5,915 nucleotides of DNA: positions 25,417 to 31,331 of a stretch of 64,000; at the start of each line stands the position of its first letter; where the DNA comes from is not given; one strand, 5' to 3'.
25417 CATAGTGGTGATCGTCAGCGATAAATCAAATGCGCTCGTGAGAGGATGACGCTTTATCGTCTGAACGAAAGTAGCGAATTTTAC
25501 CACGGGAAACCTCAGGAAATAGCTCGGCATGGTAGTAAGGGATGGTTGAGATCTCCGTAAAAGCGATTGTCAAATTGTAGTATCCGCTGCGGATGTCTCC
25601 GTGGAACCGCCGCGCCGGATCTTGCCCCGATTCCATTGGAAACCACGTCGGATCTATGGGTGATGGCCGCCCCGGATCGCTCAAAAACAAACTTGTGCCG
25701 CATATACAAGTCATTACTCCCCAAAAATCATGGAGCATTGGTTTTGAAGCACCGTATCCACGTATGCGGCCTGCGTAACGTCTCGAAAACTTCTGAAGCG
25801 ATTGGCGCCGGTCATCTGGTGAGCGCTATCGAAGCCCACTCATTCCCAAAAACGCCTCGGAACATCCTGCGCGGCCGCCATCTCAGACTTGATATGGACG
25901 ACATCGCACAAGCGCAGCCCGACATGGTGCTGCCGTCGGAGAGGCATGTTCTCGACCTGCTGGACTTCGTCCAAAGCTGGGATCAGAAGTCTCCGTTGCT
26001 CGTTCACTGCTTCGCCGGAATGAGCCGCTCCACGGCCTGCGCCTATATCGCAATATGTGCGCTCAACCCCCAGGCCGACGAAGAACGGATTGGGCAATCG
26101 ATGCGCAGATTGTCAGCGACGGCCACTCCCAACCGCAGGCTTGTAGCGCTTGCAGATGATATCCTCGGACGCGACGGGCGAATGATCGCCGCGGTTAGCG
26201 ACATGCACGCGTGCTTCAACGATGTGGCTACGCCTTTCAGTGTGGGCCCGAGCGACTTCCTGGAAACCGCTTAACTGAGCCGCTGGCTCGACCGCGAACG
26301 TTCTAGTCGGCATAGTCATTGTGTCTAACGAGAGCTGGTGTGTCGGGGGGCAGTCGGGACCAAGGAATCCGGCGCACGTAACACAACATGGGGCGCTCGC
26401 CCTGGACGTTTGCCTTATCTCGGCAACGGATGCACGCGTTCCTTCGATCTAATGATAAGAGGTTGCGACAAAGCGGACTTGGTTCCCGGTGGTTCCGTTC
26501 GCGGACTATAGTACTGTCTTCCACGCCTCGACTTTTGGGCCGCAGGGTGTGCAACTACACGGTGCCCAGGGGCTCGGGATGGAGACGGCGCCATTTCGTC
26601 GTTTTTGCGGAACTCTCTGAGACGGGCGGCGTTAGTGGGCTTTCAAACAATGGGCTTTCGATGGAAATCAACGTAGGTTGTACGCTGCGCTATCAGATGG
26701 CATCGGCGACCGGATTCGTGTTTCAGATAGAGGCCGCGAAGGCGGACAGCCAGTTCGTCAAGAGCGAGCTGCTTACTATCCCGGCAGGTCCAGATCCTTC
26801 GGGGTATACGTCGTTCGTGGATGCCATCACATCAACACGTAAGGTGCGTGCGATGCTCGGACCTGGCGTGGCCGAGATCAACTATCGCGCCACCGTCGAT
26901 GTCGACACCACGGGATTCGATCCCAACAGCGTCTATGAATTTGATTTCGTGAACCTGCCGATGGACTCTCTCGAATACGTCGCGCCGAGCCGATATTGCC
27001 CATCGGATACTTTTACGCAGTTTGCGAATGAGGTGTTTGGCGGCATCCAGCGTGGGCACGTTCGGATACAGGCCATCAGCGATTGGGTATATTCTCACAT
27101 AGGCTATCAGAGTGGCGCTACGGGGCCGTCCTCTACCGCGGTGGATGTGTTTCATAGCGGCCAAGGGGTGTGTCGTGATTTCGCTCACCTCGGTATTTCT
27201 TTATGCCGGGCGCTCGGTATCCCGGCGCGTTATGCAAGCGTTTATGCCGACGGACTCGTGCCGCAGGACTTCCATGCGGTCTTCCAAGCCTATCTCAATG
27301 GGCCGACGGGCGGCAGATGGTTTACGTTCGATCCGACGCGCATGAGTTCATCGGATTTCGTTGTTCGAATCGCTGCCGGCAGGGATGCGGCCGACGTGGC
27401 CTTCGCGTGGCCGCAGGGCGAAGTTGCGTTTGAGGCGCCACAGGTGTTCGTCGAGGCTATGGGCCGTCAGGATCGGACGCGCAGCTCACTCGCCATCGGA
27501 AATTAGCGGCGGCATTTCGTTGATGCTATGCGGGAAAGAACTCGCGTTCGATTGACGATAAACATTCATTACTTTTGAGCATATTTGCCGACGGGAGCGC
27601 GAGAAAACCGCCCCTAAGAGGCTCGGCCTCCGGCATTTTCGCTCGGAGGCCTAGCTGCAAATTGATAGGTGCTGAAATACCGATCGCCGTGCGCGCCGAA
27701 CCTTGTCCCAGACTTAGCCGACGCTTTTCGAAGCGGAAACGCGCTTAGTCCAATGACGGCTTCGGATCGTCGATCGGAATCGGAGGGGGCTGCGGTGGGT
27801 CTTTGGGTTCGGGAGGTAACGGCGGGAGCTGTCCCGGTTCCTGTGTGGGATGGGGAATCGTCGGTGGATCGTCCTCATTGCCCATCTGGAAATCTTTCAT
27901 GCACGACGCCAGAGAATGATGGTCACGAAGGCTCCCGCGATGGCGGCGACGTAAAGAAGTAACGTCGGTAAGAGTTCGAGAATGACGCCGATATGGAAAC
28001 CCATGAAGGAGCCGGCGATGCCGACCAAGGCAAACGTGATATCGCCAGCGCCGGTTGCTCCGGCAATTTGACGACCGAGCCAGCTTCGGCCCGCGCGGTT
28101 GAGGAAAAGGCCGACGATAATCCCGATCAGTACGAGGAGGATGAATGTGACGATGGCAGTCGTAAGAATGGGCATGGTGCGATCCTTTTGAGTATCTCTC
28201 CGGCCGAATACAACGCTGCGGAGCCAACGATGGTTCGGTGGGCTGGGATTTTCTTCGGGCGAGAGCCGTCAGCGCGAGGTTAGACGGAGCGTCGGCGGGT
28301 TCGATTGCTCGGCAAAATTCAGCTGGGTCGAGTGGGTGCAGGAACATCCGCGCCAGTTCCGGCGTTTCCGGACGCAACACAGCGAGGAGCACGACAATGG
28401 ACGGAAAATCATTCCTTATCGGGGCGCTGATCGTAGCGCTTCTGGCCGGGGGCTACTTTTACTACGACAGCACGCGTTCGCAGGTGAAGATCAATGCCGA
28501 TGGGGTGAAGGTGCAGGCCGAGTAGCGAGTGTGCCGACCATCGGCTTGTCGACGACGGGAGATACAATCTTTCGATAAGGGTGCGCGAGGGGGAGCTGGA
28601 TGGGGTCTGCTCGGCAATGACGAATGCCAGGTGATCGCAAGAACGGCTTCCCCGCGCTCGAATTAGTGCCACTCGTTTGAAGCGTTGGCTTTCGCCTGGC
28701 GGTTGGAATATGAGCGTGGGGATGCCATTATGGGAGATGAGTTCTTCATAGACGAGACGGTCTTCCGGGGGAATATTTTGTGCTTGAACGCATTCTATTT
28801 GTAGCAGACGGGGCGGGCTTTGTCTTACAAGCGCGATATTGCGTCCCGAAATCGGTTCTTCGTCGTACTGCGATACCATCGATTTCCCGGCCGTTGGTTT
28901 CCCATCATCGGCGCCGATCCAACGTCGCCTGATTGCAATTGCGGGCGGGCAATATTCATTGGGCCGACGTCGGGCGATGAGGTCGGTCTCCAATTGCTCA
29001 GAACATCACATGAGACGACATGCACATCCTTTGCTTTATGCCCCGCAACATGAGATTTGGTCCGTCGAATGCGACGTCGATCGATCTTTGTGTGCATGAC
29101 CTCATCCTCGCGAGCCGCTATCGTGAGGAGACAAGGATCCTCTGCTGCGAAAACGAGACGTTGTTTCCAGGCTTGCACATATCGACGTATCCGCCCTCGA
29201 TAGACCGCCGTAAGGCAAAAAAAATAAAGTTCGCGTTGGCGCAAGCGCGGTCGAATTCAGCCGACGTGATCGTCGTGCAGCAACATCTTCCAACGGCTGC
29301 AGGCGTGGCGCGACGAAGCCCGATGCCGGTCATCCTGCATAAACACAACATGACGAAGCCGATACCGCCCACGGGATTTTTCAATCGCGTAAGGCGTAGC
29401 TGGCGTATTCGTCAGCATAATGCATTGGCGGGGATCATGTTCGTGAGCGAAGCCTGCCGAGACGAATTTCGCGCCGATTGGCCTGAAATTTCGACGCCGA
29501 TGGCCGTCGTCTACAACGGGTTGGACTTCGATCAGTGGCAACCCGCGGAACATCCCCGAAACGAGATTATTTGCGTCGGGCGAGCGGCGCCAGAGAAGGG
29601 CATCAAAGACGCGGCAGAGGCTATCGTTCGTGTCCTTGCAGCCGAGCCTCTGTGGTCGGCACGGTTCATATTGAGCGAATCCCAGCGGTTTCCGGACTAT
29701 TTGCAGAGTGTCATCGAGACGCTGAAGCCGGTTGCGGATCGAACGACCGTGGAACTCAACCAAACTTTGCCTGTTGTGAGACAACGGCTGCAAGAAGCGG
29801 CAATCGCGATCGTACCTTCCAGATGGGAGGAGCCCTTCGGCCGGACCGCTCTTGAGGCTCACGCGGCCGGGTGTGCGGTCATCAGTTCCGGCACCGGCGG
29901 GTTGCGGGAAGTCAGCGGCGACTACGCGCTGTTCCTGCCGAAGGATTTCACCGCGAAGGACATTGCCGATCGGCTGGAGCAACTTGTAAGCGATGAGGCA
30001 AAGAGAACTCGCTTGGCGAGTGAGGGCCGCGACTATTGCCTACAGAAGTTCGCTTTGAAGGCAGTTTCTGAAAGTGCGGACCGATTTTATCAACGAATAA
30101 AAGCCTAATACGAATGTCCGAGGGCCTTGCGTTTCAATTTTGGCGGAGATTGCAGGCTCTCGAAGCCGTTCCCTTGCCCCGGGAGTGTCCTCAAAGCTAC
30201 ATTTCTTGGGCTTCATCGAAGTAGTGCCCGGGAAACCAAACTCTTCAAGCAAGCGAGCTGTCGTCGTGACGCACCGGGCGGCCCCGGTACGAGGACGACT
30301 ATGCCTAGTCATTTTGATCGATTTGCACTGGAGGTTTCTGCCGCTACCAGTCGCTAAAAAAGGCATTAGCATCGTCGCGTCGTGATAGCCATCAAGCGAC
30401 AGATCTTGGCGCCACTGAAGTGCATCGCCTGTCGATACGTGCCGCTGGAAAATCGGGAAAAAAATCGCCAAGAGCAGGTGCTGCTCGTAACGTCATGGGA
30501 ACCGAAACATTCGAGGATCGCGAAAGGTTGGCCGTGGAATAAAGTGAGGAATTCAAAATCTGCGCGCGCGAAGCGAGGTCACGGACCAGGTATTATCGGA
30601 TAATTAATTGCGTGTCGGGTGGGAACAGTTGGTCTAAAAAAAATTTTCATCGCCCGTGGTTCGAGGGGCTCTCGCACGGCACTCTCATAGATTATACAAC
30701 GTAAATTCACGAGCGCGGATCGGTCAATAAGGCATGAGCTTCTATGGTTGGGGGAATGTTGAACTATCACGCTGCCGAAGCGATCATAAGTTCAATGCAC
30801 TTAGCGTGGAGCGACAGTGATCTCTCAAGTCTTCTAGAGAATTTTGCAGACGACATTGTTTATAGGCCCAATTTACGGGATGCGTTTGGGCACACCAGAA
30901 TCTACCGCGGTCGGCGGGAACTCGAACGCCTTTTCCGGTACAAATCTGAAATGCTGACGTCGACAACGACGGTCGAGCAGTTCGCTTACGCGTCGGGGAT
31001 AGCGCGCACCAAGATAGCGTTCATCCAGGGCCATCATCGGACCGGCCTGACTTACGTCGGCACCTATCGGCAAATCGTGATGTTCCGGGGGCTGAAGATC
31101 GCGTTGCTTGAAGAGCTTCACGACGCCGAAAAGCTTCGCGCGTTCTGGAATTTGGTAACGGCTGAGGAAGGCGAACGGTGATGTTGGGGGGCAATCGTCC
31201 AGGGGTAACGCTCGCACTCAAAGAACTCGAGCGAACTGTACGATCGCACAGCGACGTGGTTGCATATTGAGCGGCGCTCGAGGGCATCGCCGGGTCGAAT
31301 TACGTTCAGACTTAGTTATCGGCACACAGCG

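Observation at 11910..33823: Five dispersed copies of an unrecognised ~60-aa helical protein, interleaved with SRAP and SnoaL genes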

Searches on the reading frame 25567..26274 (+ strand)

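Call 51: search_protein_families(library=pfam, proteins=[window:25567-26274:+], max_evalue=0.01)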
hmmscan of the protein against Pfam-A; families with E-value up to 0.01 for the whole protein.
window:25567-26274:+ (235 aa): 5 families
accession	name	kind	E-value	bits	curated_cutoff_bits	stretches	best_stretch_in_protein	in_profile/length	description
PF00102.32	Y_phosphatase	-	5.6e-06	26.6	20.9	1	120-171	145-199/234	Protein-tyrosine phosphatase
PF22785.1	Tc-R-P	-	9.5e-06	26.5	27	1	116-158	53-96/106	Polymorphic toxin system, DSP-PTPase phosphatase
PF14566.11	PTPlike_phytase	-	0.0018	18.8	27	1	118-162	110-154/158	Inositol hexakisphosphate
PF00782.25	DSPc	-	0.0023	18.2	33.5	1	133-160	64-94/133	Dual specificity phosphatase, catalytic domain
PF22784.1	PTP-SAK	-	0.0079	16.7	27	0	123-179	68-124/153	Swiss Army Knife protein, DSP-PTPase phosphatase domain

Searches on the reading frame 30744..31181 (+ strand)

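Call 38: search_protein_families(library=pfam, proteins=[window:30744-31181:+], max_evalue=0.01)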
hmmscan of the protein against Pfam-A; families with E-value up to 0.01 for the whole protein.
window:30744-31181:+ (145 aa): 1 family
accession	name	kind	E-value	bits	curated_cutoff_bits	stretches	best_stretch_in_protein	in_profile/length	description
PF12680.13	SnoaL_2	-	0.001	20.1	27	1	21-119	7-99/102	SnoaL-like domain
